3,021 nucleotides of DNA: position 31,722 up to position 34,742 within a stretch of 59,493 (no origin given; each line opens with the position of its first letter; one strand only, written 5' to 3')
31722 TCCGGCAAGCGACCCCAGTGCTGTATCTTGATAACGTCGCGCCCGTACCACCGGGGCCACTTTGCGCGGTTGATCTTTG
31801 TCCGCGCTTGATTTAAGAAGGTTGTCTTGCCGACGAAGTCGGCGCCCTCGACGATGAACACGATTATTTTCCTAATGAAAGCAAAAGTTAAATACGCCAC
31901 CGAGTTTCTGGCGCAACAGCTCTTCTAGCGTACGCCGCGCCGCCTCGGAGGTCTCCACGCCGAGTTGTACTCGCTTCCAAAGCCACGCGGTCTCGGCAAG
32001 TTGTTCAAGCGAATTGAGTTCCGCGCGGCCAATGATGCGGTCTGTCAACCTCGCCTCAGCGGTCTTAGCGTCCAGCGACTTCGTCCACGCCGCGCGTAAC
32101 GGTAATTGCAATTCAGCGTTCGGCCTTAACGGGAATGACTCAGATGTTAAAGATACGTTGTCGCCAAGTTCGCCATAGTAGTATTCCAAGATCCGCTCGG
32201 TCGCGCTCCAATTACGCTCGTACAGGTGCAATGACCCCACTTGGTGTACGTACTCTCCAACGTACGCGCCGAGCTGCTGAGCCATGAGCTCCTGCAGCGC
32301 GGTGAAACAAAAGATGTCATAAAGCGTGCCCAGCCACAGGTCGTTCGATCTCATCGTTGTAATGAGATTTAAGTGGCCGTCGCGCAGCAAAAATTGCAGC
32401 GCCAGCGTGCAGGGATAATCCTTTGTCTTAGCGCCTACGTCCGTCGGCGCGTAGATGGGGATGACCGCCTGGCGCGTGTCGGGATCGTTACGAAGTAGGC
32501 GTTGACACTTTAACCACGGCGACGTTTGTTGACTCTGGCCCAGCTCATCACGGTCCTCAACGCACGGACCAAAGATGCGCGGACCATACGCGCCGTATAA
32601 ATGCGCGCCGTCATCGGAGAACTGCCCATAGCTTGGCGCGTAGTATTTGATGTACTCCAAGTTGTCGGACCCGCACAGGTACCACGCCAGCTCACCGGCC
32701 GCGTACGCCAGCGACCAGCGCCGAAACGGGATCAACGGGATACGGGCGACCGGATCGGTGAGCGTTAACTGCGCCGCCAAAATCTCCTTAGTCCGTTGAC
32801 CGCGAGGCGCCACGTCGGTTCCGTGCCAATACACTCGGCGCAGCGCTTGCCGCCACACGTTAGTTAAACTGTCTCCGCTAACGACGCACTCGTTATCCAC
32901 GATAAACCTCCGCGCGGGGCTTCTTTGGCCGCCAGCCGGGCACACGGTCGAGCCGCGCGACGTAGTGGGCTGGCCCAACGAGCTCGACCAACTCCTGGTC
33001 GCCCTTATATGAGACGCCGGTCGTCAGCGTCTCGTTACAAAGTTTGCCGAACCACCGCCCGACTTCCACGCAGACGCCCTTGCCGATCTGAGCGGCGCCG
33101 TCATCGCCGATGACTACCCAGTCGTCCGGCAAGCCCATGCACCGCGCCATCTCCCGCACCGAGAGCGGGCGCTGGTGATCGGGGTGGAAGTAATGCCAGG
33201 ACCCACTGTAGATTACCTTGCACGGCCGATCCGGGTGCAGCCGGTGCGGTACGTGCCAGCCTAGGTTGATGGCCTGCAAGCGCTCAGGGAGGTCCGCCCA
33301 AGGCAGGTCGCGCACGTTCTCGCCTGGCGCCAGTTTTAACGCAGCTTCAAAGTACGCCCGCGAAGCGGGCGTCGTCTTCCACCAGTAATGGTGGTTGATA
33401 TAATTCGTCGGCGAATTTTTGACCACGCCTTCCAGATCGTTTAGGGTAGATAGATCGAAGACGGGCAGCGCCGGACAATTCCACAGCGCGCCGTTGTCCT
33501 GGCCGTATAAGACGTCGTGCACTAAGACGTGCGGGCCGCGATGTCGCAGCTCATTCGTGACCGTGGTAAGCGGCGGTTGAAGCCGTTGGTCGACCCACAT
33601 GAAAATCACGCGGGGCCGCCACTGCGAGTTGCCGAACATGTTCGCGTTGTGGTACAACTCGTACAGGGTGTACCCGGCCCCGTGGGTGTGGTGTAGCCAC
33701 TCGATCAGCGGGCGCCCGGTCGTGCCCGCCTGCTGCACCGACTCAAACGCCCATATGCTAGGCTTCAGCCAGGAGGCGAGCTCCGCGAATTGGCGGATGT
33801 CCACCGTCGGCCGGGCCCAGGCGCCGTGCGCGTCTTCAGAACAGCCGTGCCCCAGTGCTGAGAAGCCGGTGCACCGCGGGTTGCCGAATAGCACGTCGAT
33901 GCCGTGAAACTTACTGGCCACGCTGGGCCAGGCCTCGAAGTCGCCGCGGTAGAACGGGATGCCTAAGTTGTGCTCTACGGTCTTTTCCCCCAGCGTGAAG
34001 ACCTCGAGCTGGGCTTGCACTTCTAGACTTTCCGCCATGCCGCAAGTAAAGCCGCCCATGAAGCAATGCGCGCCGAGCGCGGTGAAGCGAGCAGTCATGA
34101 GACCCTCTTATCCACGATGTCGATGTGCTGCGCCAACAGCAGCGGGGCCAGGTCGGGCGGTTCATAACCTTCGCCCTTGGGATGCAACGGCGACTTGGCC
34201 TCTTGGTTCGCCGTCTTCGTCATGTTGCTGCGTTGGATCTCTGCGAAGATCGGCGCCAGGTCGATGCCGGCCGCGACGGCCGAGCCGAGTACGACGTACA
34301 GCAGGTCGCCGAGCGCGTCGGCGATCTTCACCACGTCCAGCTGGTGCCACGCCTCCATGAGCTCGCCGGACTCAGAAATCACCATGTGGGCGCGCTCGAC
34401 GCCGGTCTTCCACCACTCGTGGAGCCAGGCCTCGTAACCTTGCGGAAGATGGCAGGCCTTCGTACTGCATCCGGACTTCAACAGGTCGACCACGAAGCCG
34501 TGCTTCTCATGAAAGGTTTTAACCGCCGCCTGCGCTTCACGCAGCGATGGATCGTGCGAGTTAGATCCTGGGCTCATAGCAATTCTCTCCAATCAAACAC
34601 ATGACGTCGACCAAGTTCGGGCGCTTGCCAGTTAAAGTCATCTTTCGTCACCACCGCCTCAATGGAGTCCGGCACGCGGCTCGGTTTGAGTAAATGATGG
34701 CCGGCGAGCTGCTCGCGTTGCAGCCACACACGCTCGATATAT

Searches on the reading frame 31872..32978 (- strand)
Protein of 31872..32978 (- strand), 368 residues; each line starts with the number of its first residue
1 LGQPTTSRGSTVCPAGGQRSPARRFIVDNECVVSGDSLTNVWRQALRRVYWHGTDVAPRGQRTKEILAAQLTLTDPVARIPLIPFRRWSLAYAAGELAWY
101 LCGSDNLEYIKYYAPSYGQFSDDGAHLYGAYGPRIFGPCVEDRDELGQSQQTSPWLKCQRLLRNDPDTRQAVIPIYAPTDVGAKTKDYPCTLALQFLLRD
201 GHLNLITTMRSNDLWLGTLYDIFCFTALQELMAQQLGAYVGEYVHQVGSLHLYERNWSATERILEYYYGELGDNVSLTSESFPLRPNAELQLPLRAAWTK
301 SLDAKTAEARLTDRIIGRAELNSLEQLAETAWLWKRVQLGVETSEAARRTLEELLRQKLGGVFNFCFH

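Call 3: search_protein_families(library=pfam, proteins=[window:31872-32978:-], max_evalue=1)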
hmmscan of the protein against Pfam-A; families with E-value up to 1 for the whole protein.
window:31872-32978:- (368 aa): 1 family
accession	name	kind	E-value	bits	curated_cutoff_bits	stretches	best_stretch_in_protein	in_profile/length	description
PF00303.24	Thymidylat_synt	-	8.9e-27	94.3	24.3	1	43-264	4-222/266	Thymidylate synthase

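Call 4: search_protein_families(library=phrogs, proteins=[window:31872-32978:-], max_evalue=0.01)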
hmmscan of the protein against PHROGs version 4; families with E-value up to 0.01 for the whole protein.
window:31872-32978:- (368 aa): 4 families
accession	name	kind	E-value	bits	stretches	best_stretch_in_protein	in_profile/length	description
phrog_5131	-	DNA, RNA and nucleotide metabolism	2.1e-49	169.7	1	32-267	3-231/357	thymidylate synthase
phrog_160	-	DNA, RNA and nucleotide metabolism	2.5e-41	142.7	1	40-265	34-265/335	thymidylate synthase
phrog_3676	-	DNA, RNA and nucleotide metabolism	3.2e-36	126.2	1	40-260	15-234/351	thymidylate synthase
phrog_5682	-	DNA, RNA and nucleotide metabolism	1.5e-14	54.8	1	162-265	60-163/209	thymidylate synthase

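Call 37: search_solved_structures(query=window:31872-32978:-, max_evalue=0.001, show_alignments=3)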
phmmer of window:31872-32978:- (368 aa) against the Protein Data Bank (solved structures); distinct sequences matched with E-value up to 0.001: 124 (the best 60 are shown).
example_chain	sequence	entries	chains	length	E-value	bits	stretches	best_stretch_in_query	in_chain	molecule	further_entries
5b6d_A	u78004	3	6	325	8.3e-46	160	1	44-271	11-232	CMP 5-hydroxymethylase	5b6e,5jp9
5jnh_A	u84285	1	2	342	8.9e-46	159.9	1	44-272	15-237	CMP 5-hydroxymethylase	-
6auj_A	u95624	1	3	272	7.9e-18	67.9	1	46-263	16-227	Thymidylate synthase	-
3qj7_A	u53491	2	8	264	1.2e-16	63.9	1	43-256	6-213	Thymidylate synthase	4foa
4fog_A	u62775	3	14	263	1.4e-16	63.8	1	45-256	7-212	Thymidylate synthase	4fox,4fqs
4dq1_A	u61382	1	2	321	1.7e-16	63.5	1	161-261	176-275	Thymidylate synthase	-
4h0r_A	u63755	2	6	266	1.4e-15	60.5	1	45-257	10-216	Thymidylate synthase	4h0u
1kzj_A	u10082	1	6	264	1.6e-15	60.3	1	60-260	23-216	Thymidylate synthase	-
1an5_A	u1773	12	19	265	1.6e-15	60.3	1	49-260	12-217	THYMIDYLATE SYNTHASE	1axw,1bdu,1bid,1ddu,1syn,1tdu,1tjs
3ix6_A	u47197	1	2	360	1.6e-15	60.3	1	42-258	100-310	Thymidylate synthase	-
6cdz_A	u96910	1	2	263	1.6e-15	60.3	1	60-260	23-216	Thymidylate synthase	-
2tsc_A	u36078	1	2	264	1.6e-15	60.3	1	60-260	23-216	THYMIDYLATE SYNTHASE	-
1qqq_A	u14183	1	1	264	1.6e-15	60.3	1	60-260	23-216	THYMIDYLATE SYNTHASE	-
1aob_A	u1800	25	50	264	1.6e-15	60.3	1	60-260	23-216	THYMIDYLATE SYNTHASE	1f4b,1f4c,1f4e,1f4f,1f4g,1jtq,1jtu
2vet_A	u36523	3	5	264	2.3e-15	59.8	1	60-260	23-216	THYMIDYLATE SYNTHASE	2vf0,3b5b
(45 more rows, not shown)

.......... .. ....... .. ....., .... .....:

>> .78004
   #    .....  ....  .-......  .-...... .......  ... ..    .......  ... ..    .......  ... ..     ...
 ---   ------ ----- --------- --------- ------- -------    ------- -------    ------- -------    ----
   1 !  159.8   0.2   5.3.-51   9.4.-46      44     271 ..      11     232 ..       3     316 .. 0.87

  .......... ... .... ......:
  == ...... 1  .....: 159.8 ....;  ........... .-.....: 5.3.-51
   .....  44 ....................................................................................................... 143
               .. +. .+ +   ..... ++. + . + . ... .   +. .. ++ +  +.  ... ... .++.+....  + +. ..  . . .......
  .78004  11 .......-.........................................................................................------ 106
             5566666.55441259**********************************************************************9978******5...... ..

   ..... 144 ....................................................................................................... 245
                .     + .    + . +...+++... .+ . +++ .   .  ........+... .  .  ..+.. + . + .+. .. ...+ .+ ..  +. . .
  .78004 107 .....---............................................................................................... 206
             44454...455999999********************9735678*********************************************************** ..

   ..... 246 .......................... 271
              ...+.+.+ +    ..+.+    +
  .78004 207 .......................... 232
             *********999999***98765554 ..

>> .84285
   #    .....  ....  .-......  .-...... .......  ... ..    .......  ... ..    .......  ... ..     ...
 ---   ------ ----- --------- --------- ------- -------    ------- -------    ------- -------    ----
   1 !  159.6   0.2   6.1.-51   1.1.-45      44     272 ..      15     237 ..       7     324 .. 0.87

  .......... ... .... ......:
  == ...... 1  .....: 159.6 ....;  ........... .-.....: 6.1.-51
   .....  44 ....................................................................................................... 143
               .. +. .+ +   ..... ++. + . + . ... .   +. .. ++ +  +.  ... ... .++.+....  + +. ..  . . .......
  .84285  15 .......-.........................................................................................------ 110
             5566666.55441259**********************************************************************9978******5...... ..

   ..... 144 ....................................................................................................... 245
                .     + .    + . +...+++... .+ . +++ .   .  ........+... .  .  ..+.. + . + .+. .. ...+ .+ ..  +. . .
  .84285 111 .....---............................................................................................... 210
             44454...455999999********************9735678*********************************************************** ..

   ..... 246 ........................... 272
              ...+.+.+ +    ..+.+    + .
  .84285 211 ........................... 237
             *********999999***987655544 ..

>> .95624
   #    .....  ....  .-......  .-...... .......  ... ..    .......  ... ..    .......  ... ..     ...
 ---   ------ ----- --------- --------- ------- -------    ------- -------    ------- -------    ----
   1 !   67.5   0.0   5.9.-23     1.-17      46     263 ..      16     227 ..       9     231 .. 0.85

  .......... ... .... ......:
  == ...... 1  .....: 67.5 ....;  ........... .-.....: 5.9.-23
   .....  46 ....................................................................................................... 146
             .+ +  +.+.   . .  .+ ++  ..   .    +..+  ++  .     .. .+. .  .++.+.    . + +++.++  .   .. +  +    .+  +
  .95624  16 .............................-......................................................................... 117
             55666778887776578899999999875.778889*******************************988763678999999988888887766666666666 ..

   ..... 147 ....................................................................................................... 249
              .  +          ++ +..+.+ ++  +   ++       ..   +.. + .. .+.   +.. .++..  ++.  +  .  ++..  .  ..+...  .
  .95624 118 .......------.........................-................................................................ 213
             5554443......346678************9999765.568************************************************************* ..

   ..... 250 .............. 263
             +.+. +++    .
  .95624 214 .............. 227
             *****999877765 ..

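Call 67: search_protein_families(library=ncbifam, proteins=[window:31872-32978:-], max_evalue=0.1)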
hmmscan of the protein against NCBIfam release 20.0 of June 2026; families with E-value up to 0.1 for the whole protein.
window:31872-32978:- (368 aa): 8 families
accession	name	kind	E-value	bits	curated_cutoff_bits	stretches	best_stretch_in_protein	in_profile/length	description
NF002497.0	PRK01827.1-3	equivalog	2.2e-21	76.4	327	1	42-259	4-215/264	thymidylate synthase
TIGR03284.1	thym_sym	equivalog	4e-18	65.6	108.35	1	161-261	150-249/296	thymidylate synthase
NF002499.0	PRK01827.1-5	equivalog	3e-17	62.7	405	1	47-261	9-217/264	thymidylate synthase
TIGR03283.1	thy_syn_methano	equivalog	2.3e-16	59.9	174.55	1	160-258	102-199/201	thymidylate synthase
NF002496.0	PRK01827.1-2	equivalog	2.3e-16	59.8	325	1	161-262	172-272/318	thymidylate synthase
NF002495.0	PRK01827.1-1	equivalog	5e-15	55.8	327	1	161-264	125-232/279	thymidylate synthase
NF002498.0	PRK01827.1-4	equivalog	6.3e-08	32.3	427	1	157-257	128-227/283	thymidylate synthase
NF010393.0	PRK13821.1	equivalog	0.00051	19.1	576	1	158-258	161-262/323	thymidylate synthase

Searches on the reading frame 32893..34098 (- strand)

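Call 3: search_protein_families(library=pfam, proteins=[window:32893-34098:-], max_evalue=1)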
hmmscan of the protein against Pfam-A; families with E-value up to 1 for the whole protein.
window:32893-34098:- (401 aa): 1 family
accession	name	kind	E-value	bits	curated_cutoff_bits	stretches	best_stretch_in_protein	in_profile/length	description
PF00145.23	DNA_methylase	-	9.1e-15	55.3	22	1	60-349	56-317/324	C-5 cytosine-specific DNA methylase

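Call 4: search_protein_families(library=phrogs, proteins=[window:32893-34098:-], max_evalue=0.01)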
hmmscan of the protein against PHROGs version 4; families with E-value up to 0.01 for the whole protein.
window:32893-34098:- (401 aa): 3 families
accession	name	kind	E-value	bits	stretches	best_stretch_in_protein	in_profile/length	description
phrog_116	-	other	3.2e-19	69.7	1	12-358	215-493/779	DNA methyltransferase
phrog_23910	-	unknown function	9.9e-06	26.6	1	298-352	31-92/99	-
phrog_363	-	other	0.0012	19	1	64-166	113-211/327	DNA methyltransferase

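Call 67: search_protein_families(library=ncbifam, proteins=[window:32893-34098:-], max_evalue=0.1)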
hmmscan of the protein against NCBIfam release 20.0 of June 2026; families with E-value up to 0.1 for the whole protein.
window:32893-34098:- (401 aa): 1 family
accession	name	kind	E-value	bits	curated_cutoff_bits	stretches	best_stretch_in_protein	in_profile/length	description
TIGR00675.1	dcm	superfamily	8e-06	25.7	100.65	1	62-171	56-162/329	DNA (cytosine-5-)-methyltransferase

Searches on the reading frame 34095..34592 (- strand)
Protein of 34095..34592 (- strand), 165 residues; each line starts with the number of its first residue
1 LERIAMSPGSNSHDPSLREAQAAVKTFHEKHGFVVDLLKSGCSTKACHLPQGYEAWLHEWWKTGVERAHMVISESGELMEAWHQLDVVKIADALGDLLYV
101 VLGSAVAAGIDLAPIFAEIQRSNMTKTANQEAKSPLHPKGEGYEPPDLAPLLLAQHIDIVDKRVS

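Call 3: search_protein_families(library=pfam, proteins=[window:34095-34592:-], max_evalue=1)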
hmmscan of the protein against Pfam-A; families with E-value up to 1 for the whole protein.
window:34095-34592:- (165 aa): 2 families
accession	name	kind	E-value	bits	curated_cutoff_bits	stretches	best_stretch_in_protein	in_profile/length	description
PF01503.22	PRA-PH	-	3.5e-13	50.2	21.3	1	59-123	23-86/86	Phosphoribosyl-ATP pyrophosphohydrolase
PF03819.22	MazG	-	0.00034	21.3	22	1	69-119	8-62/74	MazG nucleotide pyrophosphohydrolase domain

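Call 4: search_protein_families(library=phrogs, proteins=[window:34095-34592:-], max_evalue=0.01)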
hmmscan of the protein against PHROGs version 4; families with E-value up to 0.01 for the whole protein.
window:34095-34592:- (165 aa): 5 families
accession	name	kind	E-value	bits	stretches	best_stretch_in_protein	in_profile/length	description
phrog_671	-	other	8.4e-20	71.8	1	11-153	529-658/678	nucleotide pyrophosphohydrolase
phrog_4159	-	other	1e-10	42.3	1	74-128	164-220/270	nucleotide pyrophosphohydrolase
phrog_18404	-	other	3.5e-10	40.5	1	73-161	58-151/264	hydrolase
phrog_1992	-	other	0.00094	19.9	1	72-120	122-170/293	MazG-like pyrophosphatase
phrog_38514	-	unknown function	0.00095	20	1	77-152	45-125/348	-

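Call 67: search_protein_families(library=ncbifam, proteins=[window:34095-34592:-], max_evalue=0.1)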
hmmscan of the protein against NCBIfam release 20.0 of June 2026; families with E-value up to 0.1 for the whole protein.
window:34095-34592:- (165 aa): 2 families
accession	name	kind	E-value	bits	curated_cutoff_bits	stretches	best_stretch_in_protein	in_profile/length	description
NF007113.1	PRK09562.1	equivalog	0.013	15.1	208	1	68-102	31-65/251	nucleoside triphosphate pyrophosphohydrolase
TIGR00444.1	mazG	subfamily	0.024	14.3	148.3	1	69-107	25-64/248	MazG family protein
